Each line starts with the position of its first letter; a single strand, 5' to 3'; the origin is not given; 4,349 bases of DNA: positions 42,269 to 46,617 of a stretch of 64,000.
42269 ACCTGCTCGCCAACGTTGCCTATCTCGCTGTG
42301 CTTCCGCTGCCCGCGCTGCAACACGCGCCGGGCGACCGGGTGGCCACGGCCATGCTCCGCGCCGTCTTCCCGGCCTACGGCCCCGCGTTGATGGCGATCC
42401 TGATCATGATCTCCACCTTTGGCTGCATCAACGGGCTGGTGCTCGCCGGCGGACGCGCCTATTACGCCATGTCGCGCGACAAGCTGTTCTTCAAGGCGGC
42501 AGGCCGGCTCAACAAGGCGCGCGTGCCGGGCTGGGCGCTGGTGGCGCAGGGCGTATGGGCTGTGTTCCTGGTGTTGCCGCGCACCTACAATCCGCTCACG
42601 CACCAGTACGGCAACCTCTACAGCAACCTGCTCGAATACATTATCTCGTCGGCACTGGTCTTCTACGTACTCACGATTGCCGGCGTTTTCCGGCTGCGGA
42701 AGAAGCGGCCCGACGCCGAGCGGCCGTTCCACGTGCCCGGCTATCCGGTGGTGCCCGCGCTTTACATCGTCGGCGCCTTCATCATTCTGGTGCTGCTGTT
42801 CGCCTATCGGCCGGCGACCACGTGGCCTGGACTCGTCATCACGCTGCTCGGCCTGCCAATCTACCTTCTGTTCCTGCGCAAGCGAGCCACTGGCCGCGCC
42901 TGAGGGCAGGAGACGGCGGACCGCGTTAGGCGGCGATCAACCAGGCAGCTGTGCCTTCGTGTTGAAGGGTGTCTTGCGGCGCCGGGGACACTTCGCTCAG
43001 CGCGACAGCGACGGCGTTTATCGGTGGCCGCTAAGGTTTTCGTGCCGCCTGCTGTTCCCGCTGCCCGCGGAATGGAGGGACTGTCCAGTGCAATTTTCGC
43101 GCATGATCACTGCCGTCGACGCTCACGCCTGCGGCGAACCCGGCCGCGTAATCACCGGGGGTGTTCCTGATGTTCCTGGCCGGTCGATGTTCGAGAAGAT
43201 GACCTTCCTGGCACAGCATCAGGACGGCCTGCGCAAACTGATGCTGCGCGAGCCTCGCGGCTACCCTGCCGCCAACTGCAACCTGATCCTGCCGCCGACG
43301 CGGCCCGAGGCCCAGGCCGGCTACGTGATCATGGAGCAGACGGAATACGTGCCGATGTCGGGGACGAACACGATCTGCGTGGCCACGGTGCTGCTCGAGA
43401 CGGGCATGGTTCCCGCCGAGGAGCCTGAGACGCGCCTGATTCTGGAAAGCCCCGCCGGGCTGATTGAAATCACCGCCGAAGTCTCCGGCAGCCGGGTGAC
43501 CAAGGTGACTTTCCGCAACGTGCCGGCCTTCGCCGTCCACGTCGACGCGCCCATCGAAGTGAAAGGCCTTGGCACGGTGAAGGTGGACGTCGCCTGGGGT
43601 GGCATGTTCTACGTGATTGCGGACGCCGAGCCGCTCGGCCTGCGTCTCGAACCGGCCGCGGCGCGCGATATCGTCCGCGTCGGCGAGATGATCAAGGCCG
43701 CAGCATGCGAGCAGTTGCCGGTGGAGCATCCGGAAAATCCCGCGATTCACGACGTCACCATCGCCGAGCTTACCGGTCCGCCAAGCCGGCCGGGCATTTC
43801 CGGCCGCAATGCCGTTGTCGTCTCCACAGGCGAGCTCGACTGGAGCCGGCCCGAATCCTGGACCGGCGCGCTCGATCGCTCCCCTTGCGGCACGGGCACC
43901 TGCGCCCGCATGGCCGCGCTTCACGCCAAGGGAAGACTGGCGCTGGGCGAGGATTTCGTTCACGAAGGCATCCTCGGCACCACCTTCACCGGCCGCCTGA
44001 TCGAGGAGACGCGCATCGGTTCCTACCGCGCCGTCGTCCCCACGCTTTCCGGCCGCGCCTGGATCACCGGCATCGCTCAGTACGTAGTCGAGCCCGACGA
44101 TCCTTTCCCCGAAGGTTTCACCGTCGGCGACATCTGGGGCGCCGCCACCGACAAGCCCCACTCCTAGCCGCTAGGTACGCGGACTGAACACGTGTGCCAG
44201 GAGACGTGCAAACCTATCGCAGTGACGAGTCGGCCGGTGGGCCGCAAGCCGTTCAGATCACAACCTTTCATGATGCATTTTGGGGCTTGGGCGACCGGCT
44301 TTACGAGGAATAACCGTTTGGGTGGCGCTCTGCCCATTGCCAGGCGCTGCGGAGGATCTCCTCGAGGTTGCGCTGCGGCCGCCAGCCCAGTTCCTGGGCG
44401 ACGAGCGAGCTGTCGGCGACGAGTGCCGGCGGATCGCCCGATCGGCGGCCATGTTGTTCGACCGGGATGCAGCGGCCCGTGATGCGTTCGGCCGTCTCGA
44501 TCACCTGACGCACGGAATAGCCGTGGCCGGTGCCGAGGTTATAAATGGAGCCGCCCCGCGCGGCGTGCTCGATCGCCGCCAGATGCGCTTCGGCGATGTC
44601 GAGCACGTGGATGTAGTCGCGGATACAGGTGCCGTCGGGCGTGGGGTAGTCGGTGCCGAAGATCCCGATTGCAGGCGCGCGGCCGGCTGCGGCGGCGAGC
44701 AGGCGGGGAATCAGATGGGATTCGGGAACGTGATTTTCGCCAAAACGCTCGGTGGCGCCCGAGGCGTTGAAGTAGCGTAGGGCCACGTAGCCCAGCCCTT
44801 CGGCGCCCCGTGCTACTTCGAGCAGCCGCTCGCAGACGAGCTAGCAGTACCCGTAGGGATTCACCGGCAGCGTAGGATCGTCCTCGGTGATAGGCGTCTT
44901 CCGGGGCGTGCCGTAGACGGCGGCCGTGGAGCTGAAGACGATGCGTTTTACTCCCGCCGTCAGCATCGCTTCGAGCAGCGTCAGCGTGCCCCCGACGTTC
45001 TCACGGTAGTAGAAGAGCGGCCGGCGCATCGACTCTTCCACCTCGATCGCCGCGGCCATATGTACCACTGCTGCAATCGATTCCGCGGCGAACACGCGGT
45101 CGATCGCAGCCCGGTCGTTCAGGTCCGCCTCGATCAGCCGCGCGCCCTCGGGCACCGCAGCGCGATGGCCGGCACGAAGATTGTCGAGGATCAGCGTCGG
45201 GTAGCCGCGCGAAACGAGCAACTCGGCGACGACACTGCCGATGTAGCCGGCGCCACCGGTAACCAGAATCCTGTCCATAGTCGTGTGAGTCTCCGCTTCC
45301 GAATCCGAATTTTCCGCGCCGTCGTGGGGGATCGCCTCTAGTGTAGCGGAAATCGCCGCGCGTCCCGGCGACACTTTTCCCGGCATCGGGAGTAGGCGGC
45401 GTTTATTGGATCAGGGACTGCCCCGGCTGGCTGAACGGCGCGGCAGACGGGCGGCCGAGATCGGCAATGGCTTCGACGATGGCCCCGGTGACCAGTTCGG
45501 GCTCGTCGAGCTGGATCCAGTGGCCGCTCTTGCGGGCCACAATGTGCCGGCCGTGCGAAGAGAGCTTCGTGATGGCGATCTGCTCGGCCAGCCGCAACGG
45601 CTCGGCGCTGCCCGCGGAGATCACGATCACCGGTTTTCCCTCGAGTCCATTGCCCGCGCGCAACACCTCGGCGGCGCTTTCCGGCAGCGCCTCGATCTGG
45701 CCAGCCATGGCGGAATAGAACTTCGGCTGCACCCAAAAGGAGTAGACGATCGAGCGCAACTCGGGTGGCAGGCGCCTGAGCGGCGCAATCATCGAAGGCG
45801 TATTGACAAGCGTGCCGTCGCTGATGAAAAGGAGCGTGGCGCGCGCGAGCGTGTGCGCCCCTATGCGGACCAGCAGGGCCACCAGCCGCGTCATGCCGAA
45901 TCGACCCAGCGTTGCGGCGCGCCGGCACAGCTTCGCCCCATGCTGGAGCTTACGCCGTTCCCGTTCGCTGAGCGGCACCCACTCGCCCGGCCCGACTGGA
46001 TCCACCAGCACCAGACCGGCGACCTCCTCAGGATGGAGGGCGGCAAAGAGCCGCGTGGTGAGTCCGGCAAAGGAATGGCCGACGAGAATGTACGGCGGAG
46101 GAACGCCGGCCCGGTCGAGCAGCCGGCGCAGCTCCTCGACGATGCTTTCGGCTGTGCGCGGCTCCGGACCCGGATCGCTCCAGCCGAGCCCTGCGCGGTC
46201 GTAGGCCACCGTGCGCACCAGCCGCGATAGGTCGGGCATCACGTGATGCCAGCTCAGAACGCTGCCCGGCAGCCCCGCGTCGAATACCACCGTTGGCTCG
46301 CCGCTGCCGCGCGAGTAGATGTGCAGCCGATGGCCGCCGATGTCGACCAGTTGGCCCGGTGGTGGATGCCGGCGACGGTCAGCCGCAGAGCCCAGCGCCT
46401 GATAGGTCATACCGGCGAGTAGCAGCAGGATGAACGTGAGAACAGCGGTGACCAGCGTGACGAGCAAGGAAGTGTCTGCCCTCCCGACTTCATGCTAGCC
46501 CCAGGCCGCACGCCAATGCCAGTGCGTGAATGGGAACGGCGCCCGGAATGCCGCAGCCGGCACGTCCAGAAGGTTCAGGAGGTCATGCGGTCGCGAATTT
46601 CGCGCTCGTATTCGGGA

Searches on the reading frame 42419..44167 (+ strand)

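Call 31: search_protein_families(library=pfam, proteins=[window:42419-44167:+], max_evalue=0.0001)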
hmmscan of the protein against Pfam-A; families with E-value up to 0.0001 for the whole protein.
window:42419-44167:+ (582 aa): 1 family
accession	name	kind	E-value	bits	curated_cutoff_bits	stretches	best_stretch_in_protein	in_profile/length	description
PF05544.16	Pro_racemase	-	7.4e-123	410.2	27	1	233-568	2-325/325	Proline racemase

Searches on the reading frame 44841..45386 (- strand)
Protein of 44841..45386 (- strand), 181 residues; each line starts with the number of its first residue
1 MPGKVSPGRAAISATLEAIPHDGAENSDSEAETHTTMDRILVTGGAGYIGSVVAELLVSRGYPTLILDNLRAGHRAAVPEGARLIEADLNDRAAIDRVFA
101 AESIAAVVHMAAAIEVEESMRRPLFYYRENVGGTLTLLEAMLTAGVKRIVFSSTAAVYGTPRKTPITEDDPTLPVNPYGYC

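Call 8: search_protein_families(library=pfam, proteins=[window:44841-45386:-], max_evalue=0.001)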
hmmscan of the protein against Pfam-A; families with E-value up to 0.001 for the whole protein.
window:44841-45386:- (181 aa): 9 families
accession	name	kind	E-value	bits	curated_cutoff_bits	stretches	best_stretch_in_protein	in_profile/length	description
PF01370.27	Epimerase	-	1.6e-36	126.4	20.9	1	40-180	1-144/240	NAD dependent epimerase/dehydratase family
PF16363.11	GDP_Man_Dehyd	-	6.1e-34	118.4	27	1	41-179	1-154/332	GDP-mannose 4,6 dehydratase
PF01073.25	3Beta_HSD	-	1.5e-14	54.2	22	1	41-171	1-134/280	3-beta hydroxysteroid dehydrogenase/isomerase family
PF04321.23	RmlD_sub_bind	-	1.5e-13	50.9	27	1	39-179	2-126/287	RmlD substrate binding domain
PF05368.20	NmrA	-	3.2e-11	43.8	27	1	38-155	3-108/298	NmrA-like family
PF13460.12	NAD_binding_10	-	2.9e-10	40.8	27.2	1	44-162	1-107/184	NAD(P)H-binding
PF02719.21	Polysacc_synt_2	-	7.4e-09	35.6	20.2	1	40-154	1-128/293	Polysaccharide biosynthesis protein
PF07993.18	NAD_binding_4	-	4.2e-06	26.5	20.1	1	101-167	86-149/258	Male sterility protein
PF08659.16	KR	-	9.2e-06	26.1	22.6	1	40-163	3-146/180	KR domain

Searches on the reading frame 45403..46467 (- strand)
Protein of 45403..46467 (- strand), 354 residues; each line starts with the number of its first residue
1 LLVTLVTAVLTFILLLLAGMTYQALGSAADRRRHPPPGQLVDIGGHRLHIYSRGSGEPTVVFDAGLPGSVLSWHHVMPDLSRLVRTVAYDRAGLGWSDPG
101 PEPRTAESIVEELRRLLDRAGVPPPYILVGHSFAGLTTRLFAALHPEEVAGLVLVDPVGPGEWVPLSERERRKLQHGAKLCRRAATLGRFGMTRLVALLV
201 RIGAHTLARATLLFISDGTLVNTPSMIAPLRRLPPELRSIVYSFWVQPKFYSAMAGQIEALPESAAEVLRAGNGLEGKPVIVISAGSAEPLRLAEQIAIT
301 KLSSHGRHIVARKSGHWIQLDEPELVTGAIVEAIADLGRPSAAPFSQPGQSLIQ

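Call 30: search_protein_families(library=pfam, proteins=[window:45403-46467:-], max_evalue=0.0001)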
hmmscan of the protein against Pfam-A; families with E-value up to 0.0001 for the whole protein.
window:45403-46467:- (354 aa): 3 families
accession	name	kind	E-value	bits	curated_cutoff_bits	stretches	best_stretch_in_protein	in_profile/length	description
PF00561.26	Abhydrolase_1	-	8.2e-24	85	25.8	1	58-323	1-245/245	alpha/beta hydrolase fold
PF12697.13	Abhydrolase_6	-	3.3e-13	51.3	26.3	1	60-326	1-214/217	Alpha/beta hydrolase family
PF12146.15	Hydrolase_4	-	3.7e-05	23.6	27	1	84-158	32-110/239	Serine aminopeptidase, S33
